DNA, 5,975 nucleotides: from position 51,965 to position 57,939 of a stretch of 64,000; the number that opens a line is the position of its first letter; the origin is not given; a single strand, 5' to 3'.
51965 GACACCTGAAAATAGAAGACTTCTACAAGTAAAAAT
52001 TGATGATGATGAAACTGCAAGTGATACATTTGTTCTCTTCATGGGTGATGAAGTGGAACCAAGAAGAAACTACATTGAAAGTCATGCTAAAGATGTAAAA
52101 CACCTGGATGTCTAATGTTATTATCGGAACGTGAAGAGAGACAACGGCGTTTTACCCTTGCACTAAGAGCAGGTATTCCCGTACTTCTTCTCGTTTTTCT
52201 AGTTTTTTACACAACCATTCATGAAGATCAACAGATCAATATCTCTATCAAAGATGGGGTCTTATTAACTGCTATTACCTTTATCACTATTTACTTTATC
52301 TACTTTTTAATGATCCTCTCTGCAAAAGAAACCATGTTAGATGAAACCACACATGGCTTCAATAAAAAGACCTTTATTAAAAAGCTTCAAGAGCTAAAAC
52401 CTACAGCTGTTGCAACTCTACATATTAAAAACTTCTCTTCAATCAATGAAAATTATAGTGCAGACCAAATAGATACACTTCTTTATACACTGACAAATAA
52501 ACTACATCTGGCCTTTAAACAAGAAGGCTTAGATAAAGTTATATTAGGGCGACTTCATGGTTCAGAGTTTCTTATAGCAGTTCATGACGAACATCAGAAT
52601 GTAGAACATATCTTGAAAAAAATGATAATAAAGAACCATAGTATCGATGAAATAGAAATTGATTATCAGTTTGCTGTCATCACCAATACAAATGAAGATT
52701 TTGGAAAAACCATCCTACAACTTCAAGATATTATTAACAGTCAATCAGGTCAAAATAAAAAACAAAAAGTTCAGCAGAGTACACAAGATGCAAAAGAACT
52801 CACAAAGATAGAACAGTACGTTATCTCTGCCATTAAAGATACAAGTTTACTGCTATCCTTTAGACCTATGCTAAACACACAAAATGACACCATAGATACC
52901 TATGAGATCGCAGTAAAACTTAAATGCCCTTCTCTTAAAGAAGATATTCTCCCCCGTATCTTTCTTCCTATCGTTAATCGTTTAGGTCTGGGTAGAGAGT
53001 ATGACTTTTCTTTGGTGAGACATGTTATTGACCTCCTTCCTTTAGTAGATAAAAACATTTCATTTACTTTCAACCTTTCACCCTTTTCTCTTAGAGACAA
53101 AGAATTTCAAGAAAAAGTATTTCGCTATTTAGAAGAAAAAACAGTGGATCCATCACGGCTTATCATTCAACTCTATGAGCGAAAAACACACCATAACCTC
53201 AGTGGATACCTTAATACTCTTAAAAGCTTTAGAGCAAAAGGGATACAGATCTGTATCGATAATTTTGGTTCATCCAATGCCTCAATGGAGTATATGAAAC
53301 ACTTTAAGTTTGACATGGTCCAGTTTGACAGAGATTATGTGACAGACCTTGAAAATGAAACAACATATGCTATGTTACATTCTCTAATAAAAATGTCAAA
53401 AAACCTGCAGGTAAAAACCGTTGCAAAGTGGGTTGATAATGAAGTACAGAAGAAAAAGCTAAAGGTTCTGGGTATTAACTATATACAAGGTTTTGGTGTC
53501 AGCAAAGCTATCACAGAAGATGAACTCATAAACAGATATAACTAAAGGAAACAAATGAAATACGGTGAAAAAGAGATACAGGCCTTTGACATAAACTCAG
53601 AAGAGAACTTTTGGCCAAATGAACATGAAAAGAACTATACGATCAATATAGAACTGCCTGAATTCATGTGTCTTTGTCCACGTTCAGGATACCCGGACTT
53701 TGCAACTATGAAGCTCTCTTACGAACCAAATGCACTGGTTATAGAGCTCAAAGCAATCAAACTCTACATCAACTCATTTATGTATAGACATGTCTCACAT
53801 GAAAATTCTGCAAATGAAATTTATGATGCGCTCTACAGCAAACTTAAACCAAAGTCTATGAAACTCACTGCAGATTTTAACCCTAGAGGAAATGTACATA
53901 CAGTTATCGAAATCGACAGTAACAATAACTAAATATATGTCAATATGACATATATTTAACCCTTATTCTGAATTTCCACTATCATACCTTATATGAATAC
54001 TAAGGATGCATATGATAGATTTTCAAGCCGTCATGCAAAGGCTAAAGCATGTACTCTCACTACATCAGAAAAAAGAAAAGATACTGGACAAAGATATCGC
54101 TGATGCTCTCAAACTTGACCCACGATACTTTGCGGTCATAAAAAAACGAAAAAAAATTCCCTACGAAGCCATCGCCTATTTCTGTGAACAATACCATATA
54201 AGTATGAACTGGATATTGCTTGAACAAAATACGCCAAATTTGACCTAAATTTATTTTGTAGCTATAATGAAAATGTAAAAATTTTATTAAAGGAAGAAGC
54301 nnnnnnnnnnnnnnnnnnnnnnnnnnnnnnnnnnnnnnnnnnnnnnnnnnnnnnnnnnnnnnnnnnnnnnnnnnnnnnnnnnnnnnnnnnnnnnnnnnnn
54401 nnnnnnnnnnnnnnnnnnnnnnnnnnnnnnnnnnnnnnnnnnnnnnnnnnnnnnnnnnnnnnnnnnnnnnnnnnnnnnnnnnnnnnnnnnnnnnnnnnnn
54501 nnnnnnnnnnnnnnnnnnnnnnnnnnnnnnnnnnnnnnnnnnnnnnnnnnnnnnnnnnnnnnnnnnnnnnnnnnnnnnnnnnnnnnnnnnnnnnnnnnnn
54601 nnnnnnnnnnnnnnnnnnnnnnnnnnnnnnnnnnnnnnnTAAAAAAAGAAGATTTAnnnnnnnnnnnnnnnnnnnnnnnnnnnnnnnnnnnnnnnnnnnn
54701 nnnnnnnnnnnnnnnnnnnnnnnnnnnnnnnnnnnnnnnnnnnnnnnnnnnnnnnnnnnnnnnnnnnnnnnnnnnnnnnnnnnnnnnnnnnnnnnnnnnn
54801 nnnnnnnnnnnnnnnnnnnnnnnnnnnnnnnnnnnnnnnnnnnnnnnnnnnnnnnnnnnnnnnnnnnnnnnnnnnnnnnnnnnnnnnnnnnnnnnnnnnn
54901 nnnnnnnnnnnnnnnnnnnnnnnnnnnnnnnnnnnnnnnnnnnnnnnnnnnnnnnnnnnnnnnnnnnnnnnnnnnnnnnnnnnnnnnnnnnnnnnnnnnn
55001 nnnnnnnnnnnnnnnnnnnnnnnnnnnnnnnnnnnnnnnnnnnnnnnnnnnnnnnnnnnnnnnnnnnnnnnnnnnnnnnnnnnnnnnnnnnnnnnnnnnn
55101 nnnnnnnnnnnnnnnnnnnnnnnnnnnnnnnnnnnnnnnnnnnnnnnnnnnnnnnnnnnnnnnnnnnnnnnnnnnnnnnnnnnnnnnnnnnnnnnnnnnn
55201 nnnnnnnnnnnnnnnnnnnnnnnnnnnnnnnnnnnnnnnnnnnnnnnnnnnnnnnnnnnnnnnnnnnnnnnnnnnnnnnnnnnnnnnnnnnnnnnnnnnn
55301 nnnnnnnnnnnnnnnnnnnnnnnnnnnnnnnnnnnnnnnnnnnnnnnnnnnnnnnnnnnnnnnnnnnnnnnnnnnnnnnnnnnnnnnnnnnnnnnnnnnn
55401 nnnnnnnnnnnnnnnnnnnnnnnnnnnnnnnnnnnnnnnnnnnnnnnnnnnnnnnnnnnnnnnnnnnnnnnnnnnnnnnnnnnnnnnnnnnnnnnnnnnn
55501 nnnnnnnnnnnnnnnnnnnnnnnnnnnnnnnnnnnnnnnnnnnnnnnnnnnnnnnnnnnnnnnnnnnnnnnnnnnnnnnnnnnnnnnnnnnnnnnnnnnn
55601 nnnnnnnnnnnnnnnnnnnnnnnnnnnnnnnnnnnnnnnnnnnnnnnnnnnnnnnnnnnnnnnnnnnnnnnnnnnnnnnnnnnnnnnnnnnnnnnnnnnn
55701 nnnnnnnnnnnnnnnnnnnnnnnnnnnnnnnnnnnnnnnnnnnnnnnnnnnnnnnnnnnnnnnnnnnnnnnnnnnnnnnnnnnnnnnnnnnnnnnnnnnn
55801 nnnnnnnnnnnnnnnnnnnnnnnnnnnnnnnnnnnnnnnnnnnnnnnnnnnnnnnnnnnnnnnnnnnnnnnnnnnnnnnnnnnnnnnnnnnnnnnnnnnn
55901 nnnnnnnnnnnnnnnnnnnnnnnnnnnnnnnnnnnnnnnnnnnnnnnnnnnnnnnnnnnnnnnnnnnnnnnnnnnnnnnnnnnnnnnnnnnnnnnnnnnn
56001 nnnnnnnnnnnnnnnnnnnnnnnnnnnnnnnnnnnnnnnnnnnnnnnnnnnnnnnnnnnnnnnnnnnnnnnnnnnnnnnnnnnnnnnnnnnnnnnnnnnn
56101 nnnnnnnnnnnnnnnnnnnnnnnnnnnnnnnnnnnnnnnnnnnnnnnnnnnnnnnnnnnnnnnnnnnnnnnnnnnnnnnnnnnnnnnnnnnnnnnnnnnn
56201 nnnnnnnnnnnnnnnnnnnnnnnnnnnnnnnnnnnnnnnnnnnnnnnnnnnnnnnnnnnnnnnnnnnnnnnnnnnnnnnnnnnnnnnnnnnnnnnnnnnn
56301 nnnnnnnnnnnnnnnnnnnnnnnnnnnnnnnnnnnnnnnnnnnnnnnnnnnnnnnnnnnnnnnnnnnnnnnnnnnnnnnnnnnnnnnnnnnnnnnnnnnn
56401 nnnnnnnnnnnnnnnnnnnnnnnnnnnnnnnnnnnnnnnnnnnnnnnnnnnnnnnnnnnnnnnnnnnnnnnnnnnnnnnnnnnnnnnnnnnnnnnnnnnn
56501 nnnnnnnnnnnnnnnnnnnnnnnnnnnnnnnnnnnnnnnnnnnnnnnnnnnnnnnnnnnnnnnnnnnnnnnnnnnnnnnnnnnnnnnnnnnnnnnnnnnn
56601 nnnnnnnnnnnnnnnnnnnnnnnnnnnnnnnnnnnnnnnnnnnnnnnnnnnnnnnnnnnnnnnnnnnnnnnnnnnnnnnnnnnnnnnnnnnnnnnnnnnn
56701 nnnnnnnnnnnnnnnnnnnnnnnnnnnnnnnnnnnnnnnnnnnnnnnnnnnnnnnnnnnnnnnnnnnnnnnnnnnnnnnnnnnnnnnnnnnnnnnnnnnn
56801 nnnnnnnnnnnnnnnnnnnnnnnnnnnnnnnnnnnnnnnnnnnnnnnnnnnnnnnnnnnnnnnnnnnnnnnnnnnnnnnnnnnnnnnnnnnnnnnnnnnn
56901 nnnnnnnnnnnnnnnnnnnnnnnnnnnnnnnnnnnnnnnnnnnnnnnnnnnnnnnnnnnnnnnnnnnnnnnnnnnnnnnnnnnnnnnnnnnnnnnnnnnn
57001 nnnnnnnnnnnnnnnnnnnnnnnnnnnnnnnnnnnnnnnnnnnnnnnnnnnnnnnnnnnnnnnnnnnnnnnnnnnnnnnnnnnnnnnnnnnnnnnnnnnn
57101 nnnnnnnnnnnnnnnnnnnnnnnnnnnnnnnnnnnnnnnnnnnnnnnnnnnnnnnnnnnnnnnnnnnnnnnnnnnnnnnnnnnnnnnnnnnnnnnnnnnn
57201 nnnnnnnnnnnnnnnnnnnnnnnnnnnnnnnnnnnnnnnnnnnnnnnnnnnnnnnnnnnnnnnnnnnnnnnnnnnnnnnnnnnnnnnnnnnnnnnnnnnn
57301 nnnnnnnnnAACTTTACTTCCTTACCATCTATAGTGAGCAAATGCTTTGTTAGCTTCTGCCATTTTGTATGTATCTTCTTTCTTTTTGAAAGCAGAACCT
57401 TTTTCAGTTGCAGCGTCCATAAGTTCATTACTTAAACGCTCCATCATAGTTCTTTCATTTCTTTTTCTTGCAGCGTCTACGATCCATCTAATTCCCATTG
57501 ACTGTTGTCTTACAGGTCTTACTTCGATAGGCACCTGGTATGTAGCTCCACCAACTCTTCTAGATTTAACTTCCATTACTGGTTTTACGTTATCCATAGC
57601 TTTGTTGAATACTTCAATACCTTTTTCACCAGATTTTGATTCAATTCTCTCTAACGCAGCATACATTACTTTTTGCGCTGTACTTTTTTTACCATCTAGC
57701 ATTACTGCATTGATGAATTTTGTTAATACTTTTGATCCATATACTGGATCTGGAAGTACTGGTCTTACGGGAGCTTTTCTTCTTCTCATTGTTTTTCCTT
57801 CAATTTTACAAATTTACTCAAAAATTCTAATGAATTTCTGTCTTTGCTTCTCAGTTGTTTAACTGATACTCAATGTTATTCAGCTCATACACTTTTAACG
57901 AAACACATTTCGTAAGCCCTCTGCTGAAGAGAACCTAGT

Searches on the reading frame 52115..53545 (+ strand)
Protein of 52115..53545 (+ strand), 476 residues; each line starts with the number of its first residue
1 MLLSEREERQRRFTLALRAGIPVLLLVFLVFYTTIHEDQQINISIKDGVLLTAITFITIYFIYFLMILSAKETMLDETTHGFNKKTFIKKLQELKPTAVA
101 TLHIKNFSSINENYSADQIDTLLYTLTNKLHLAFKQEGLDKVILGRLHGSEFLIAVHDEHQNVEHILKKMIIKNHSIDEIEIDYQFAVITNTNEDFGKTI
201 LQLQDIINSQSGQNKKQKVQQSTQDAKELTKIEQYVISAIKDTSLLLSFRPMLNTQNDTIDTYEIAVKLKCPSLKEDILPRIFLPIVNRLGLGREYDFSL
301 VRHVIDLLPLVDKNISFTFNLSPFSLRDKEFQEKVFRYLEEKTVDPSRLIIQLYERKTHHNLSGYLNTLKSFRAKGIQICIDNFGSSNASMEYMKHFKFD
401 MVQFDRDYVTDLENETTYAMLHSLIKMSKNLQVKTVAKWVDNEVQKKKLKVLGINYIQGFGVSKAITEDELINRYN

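Call 76: search_protein_families(library=pfam, proteins=[window:52115-53545:+], max_evalue=0.000001)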
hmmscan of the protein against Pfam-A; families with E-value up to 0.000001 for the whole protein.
window:52115-53545:+ (476 aa): 1 family
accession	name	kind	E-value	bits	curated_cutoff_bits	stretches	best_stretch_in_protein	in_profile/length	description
PF00563.25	EAL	-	1.1e-43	149.7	31.3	1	239-464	7-235/236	EAL domain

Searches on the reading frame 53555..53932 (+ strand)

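Call 76: search_protein_families(library=pfam, proteins=[window:53555-53932:+], max_evalue=0.000001)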
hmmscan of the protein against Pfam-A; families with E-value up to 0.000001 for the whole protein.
window:53555-53932:+ (125 aa): 1 family
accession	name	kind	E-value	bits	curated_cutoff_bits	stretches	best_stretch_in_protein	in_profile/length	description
PF14489.11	QueF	-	6.6e-29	100.4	27.3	1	47-123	1-77/81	QueF-like protein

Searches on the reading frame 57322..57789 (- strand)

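Call 76: search_protein_families(library=pfam, proteins=[window:57322-57789:-], max_evalue=0.000001)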
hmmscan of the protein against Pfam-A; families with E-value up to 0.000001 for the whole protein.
window:57322-57789:- (155 aa): 1 family
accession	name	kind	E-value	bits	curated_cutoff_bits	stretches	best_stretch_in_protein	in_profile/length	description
PF00177.27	Ribosomal_S7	-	1.4e-63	213.3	24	1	1-148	1-148/148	Ribosomal protein S7p/S5e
